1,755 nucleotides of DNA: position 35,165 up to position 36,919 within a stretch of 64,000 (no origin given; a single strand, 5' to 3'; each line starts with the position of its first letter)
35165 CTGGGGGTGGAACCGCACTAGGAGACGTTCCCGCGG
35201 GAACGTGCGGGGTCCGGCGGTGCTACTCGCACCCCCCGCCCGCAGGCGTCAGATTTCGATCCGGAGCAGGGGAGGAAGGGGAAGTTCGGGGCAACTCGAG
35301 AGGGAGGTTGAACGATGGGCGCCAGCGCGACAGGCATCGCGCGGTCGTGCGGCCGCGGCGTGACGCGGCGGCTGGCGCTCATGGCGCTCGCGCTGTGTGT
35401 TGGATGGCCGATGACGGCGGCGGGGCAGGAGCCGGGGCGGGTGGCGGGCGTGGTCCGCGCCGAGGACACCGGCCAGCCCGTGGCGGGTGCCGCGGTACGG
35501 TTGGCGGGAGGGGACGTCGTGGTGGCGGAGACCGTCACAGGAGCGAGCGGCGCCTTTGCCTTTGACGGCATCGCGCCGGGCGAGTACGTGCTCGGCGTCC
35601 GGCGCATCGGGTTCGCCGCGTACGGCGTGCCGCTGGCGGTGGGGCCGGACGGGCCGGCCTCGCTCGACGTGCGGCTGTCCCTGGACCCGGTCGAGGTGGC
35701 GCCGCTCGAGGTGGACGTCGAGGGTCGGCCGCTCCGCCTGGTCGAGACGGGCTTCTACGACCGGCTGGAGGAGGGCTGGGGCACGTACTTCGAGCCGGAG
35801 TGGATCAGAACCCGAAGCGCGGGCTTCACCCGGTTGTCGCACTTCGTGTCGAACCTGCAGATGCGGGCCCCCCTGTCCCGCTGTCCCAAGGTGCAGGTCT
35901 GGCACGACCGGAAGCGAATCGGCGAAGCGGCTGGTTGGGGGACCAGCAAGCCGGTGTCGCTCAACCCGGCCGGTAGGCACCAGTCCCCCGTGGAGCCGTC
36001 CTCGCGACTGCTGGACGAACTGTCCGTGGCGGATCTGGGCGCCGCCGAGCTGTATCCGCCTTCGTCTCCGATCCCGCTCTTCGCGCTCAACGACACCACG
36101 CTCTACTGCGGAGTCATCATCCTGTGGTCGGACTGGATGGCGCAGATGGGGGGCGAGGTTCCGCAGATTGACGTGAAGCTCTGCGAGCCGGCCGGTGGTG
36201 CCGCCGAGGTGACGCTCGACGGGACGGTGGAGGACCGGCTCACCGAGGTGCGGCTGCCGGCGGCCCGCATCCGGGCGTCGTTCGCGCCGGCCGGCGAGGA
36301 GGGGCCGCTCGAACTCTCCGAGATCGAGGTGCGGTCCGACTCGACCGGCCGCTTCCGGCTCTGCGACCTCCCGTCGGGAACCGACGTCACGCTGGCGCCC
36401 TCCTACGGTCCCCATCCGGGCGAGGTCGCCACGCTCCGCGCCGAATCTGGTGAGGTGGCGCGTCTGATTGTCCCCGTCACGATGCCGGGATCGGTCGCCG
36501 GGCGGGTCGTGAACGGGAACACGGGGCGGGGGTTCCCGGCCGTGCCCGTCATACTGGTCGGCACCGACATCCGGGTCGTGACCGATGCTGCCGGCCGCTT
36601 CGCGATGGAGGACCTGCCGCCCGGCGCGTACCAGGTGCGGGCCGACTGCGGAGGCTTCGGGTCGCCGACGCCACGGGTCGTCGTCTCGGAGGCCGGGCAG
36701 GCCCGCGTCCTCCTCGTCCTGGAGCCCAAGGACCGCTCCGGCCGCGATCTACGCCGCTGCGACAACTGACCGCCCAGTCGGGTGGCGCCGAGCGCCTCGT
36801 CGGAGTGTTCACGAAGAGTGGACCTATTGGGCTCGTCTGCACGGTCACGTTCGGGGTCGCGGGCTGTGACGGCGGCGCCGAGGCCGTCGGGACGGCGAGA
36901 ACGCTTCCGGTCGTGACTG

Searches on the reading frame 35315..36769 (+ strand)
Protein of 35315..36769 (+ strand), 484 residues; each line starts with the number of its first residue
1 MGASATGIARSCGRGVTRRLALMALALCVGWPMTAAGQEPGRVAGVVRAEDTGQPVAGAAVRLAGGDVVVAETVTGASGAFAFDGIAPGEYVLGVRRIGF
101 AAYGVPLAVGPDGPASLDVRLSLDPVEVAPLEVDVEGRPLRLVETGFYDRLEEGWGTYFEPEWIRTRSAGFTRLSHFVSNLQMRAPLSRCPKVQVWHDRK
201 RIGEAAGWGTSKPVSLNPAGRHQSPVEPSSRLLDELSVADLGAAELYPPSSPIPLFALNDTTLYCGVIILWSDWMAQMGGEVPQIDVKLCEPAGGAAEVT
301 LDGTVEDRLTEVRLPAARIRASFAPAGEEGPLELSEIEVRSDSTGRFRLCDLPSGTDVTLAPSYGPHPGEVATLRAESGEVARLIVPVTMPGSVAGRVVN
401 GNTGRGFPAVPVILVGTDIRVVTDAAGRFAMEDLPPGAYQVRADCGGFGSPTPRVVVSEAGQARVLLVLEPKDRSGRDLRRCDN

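Call 3: search_protein_families(library=pfam, proteins=[window:35315-36769:+], max_evalue=0.01)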
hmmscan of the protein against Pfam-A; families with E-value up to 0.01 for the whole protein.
window:35315-36769:+ (484 aa): 8 families
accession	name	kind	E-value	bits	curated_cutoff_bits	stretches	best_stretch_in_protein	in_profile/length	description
PF13620.12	CarboxypepD_reg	-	7e-34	116.5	32.3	3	43-122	2-82/82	Carboxypeptidase regulatory-like domain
PF13715.12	CarbopepD_reg_2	-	8.7e-20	71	32.2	2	394-472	1-79/88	CarboxypepD_reg-like domain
PF17210.9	SdrD_B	-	1.7e-08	35.1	29.7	1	52-95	20-64/112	SdrD B-like domain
PF17802.7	SpaA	-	2e-07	31.5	23.1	1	50-93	10-56/91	Prealbumin-like fold domain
PF09430.16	EMC7_beta-sandw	-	1.8e-06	28.6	26.6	0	419-464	21-66/122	ER membrane protein complex subunit 7, beta-sandwich domain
PF23193.1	NOMO_3rd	-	0.00015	22.3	27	0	66-93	55-82/120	NOMO third transthyretin-like domain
PF22904.2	NOMO1-like_2nd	-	0.0015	19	27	0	52-93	13-58/90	BOS complex subunit NOMO1-like, second beta sandwich domain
PF07210.18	DUF1416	-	0.0025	18.1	23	1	43-92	22-69/97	Protein of unknown function (DUF1416)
